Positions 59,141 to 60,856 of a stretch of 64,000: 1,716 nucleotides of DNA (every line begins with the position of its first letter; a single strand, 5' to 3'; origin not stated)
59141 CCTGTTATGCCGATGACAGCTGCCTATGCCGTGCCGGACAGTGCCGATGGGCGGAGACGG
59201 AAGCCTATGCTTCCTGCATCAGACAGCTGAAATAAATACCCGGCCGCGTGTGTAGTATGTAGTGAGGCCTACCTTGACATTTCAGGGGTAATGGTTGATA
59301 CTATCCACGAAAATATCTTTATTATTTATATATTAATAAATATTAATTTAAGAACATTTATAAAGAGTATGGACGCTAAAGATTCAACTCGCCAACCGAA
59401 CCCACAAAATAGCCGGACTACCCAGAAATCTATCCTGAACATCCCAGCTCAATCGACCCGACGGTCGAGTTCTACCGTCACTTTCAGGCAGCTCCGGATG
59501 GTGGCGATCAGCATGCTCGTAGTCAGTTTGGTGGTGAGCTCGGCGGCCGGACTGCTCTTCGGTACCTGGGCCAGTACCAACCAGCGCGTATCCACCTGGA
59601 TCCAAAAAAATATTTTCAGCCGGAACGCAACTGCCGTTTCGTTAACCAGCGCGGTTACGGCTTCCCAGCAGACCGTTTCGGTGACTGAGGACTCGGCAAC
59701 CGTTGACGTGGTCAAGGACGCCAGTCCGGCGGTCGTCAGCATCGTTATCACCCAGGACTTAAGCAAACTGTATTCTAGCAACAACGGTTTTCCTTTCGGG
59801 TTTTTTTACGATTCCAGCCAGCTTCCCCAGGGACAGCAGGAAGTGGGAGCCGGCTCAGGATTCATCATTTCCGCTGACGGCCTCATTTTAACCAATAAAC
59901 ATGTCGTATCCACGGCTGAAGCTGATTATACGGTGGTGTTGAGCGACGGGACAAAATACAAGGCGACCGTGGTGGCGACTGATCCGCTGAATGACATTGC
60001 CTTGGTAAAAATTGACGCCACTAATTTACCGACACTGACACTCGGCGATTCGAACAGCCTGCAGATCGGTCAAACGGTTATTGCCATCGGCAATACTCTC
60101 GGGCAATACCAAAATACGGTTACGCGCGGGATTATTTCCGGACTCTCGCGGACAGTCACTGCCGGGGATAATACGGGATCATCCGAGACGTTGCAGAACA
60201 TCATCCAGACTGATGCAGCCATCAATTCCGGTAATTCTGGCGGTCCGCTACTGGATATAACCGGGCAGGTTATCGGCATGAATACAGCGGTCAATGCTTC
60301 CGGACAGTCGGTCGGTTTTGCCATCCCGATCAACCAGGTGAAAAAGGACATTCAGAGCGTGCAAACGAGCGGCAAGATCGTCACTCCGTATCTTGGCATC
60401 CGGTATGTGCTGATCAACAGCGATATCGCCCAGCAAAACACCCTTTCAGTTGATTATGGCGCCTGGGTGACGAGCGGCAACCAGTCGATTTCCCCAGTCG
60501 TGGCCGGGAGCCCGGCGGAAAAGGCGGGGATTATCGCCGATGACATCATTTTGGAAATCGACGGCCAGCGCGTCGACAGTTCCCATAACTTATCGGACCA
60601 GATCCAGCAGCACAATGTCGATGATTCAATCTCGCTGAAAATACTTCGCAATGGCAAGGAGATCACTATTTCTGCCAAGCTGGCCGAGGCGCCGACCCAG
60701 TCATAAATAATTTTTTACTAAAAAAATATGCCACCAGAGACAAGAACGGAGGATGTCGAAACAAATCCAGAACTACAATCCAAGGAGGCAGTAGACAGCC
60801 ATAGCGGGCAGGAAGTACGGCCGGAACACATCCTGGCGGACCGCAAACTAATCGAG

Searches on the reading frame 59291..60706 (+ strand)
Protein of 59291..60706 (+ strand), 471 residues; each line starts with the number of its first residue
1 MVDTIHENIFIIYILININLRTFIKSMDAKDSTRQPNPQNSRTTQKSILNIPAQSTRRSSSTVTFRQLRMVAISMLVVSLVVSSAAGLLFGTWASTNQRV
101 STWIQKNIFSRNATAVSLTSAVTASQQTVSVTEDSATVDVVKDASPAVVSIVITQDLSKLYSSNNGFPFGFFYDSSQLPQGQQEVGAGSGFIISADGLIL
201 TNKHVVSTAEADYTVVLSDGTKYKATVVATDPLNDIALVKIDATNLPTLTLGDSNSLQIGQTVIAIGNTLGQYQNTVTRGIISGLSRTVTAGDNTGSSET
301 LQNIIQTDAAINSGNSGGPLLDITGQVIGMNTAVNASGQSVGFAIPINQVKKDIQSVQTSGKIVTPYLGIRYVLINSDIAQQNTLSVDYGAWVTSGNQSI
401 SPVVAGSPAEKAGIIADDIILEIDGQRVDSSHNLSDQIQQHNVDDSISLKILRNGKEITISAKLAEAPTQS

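Call 49: search_protein_families(library=pfam, proteins=[window:59291-60706:+], max_evalue=0.0001)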
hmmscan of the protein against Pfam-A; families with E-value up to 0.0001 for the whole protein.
window:59291-60706:+ (471 aa): 6 families
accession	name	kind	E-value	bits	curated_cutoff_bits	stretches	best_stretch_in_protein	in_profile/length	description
PF13365.12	Trypsin_2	-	1.1e-36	127.1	27.6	1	188-330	1-144/144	Trypsin-like peptidase domain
PF00089.32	Trypsin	-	1.4e-19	71.2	20.6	1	189-352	28-218/220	Trypsin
PF13180.12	PDZ_2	-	2e-14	54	27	1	366-464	1-80/80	PDZ domain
PF17820.7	PDZ_6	-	8.3e-12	45.1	27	1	400-453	2-54/54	PDZ domain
PF00595.29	PDZ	-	3.6e-06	27.7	23.2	1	399-451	28-80/81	PDZ domain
PF10459.15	Peptidase_S46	-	4.7e-05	22.7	22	0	186-208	47-69/698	Peptidase S46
